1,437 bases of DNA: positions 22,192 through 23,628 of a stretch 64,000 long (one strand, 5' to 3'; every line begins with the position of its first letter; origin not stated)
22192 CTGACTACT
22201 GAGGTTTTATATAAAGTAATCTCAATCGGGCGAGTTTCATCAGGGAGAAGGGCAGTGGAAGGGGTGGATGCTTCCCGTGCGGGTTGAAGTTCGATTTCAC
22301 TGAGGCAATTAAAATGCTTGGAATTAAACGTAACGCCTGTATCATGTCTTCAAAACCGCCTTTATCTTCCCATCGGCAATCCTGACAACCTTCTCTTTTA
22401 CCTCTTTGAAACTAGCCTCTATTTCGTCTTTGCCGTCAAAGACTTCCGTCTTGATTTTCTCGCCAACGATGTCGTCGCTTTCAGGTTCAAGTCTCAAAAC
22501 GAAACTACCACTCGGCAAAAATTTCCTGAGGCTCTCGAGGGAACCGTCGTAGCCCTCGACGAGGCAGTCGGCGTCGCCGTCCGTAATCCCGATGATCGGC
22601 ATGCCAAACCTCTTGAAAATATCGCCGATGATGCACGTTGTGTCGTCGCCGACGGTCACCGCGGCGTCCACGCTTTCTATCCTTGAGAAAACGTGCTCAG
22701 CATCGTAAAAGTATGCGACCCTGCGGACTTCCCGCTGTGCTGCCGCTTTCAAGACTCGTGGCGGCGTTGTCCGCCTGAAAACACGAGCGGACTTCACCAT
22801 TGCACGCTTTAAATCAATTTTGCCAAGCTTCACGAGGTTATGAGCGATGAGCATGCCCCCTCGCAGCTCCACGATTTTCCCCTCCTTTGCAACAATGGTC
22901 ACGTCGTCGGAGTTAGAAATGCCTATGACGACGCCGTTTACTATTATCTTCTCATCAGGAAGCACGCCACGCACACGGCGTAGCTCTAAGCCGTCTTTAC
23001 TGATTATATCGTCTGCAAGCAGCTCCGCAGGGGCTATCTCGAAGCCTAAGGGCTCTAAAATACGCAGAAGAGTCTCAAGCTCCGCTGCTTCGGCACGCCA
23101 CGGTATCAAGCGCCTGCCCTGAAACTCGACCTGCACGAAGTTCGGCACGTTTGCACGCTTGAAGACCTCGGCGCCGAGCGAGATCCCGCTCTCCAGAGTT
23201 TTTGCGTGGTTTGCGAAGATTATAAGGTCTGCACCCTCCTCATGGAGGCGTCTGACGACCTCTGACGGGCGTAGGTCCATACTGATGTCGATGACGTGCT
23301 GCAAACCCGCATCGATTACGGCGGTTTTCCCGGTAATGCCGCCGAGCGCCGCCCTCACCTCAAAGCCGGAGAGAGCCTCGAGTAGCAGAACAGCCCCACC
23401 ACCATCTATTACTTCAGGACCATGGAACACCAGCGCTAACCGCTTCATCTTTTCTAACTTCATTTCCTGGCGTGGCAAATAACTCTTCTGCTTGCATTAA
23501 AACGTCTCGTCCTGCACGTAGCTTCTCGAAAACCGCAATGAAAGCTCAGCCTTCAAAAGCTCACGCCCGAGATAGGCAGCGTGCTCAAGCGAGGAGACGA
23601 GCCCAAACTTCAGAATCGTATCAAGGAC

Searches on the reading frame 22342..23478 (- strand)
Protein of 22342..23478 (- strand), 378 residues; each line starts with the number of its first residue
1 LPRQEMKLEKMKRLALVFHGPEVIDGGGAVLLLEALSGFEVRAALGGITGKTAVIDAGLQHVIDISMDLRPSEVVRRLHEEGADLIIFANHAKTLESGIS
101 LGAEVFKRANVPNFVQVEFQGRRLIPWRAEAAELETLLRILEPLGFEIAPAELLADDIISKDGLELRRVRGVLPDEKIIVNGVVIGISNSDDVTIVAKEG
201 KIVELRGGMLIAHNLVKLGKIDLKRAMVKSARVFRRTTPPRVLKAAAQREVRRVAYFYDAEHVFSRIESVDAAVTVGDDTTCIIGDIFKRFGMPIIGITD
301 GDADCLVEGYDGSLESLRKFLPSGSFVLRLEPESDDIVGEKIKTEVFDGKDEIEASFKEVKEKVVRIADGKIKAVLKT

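Call 45: search_protein_families(library=pfam, proteins=[window:22342-23478:-], max_evalue=0.0001)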
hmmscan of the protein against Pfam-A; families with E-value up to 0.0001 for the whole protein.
window:22342-23478:- (378 aa): 1 family
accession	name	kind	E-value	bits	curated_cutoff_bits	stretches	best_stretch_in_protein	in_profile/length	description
PF09890.14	DUF2117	-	8.3e-97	324.5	25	1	16-350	1-325/325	Uncharacterized protein conserved in archaea (DUF2117)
